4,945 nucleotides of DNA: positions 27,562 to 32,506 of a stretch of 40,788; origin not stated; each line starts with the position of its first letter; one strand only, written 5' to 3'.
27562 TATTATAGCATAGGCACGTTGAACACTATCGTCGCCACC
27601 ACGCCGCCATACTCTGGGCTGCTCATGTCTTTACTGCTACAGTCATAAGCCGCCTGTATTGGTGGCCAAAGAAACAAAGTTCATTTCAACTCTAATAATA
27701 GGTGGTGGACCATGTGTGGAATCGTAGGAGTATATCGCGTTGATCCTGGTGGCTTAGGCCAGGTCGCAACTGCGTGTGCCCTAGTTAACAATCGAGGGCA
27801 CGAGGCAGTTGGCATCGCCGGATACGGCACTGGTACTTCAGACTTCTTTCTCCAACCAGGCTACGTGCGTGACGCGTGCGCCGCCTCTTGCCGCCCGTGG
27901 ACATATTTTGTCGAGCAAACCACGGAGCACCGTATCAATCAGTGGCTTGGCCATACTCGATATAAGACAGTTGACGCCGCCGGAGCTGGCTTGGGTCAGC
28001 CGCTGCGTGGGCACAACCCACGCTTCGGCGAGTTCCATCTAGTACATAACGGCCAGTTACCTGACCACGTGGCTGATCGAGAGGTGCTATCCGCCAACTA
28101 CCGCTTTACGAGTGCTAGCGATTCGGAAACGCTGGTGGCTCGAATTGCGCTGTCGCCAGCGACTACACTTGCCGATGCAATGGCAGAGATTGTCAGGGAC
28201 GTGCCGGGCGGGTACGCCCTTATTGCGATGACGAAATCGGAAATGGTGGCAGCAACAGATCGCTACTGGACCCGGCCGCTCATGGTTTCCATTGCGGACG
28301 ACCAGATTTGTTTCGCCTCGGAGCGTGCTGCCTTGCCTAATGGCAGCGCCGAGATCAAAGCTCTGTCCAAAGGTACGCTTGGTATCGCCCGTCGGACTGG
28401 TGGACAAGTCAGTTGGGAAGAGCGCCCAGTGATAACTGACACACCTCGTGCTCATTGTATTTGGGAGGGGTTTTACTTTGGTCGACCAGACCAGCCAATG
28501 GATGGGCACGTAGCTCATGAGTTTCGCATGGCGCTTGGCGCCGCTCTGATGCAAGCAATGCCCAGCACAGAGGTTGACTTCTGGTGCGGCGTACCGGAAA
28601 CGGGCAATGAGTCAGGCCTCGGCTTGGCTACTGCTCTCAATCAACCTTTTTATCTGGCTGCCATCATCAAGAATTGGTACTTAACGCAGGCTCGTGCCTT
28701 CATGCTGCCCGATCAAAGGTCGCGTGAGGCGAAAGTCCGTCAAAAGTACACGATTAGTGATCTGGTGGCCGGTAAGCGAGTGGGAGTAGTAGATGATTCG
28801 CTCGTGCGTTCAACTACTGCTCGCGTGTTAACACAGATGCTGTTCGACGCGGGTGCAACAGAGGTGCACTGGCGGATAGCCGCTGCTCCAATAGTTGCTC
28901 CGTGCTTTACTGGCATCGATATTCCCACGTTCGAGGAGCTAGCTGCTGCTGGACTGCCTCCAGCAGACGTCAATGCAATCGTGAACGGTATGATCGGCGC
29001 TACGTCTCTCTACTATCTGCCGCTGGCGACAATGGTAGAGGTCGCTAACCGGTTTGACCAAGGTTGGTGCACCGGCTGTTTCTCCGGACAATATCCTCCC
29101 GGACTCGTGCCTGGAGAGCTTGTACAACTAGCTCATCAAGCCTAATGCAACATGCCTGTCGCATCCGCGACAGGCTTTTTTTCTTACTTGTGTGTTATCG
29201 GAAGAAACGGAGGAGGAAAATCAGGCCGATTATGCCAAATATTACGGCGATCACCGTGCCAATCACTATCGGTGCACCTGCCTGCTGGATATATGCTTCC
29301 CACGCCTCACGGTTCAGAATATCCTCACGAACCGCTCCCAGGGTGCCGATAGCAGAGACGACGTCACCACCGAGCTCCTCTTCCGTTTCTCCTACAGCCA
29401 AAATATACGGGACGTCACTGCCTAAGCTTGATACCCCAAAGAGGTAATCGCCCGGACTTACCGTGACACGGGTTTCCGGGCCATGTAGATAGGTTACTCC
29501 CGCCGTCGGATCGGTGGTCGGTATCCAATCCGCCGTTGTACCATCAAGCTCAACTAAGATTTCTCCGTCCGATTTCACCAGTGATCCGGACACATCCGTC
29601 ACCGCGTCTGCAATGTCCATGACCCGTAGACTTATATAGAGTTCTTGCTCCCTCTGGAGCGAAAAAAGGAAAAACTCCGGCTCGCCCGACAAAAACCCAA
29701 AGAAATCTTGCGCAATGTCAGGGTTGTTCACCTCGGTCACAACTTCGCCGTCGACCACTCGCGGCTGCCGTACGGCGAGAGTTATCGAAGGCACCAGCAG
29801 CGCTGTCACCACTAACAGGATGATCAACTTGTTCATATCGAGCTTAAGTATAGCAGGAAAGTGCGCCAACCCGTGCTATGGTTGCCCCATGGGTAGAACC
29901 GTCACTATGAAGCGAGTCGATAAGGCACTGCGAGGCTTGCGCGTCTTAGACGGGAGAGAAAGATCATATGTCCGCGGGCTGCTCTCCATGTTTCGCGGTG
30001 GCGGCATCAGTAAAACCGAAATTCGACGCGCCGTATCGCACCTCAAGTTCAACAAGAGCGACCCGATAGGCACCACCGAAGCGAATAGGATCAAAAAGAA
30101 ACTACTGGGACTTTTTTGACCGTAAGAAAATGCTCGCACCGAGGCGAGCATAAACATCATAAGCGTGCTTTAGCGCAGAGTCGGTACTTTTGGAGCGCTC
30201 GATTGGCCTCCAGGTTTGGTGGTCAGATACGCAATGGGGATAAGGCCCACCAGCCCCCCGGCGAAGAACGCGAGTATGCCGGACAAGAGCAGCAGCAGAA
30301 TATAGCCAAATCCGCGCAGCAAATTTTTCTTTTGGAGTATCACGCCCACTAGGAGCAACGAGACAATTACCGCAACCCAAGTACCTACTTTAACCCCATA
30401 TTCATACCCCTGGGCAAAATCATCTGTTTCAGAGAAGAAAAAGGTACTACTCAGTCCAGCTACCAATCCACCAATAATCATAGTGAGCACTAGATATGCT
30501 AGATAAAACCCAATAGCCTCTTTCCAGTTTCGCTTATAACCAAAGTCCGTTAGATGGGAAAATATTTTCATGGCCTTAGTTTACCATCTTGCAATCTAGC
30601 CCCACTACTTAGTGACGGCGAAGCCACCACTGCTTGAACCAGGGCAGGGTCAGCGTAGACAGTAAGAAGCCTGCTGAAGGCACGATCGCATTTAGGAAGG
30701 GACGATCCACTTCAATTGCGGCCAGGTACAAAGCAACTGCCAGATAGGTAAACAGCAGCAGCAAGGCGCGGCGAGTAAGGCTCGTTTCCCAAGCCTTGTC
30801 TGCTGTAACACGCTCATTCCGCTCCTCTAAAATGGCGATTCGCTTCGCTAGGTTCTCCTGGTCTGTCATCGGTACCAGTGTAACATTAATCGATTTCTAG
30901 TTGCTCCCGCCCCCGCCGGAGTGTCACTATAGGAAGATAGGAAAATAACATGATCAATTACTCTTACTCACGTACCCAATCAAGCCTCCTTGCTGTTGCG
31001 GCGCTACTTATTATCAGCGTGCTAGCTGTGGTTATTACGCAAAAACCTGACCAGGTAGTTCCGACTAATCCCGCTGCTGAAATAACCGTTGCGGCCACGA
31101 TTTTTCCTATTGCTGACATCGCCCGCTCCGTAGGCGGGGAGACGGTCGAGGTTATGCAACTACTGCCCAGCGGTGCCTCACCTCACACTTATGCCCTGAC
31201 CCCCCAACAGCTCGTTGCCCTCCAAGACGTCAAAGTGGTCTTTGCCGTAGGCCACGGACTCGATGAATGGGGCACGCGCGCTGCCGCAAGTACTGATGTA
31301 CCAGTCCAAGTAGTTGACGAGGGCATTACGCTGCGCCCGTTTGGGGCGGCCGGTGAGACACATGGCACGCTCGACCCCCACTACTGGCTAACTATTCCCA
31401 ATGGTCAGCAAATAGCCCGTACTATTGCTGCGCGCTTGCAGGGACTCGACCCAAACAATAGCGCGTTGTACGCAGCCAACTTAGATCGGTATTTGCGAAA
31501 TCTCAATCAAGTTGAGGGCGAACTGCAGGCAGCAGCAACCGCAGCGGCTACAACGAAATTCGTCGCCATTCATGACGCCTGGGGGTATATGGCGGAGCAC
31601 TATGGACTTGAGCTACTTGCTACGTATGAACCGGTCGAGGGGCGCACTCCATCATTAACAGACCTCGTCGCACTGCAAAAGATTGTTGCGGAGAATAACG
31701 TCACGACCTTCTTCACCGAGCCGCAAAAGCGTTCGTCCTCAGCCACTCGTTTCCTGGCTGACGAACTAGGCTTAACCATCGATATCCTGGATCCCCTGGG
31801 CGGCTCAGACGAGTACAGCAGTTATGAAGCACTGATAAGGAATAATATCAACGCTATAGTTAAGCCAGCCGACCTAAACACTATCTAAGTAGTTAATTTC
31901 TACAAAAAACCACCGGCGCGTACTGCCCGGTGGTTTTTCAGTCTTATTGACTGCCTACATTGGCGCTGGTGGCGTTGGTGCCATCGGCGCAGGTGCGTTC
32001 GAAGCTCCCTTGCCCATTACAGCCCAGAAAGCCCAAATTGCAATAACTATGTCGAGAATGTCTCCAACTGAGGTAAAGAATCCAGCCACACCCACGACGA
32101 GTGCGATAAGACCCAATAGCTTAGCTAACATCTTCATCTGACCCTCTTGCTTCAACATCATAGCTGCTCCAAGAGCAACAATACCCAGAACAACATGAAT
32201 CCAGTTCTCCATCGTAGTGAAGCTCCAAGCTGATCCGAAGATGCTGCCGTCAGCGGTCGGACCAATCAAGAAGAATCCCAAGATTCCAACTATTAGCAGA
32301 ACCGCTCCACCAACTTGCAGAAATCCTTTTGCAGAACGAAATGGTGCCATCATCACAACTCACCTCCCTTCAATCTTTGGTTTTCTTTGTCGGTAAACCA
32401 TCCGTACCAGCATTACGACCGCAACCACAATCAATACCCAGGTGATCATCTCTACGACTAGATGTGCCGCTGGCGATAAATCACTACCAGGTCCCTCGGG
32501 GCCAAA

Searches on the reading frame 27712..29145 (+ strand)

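Call 56: search_protein_families(library=pfam, proteins=[window:27712-29145:+], max_evalue=0.001)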
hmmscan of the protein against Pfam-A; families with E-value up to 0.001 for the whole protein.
window:27712-29145:+ (477 aa): 2 families
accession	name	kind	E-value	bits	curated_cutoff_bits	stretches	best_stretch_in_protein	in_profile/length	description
PF13522.11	GATase_6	-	7.7e-13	49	27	1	77-204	12-130/130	Glutamine amidotransferase domain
PF13537.11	GATase_7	-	6e-12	46.1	25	1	95-208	13-121/123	Glutamine amidotransferase domain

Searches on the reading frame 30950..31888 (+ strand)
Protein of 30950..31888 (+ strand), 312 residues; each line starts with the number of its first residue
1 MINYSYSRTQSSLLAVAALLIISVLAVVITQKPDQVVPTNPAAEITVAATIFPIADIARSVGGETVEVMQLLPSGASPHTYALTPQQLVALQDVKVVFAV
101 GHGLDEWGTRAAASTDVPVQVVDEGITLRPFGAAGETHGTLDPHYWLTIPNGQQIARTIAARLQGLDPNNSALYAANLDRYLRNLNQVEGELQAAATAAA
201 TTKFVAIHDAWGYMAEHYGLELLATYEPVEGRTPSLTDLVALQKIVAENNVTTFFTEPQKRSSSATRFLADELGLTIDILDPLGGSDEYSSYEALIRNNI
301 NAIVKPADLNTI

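Call 56: search_protein_families(library=pfam, proteins=[window:30950-31888:+], max_evalue=0.001)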
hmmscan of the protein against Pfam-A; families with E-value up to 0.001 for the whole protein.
window:30950-31888:+ (312 aa): 1 family
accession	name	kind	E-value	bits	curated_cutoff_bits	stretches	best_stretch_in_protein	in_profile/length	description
PF01297.22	ZnuA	-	2.8e-60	204.5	29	1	47-305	1-262/263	Zinc-uptake complex component A periplasmic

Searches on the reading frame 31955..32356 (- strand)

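Call 56: search_protein_families(library=pfam, proteins=[window:31955-32356:-], max_evalue=0.001)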
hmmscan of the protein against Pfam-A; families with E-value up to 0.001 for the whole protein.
window:31955-32356:- (133 aa): 1 family
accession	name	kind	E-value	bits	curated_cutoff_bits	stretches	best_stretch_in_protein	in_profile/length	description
PF14325.12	DUF4383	-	1.5e-06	28.9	27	1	4-66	67-124/125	Domain of unknown function (DUF4383)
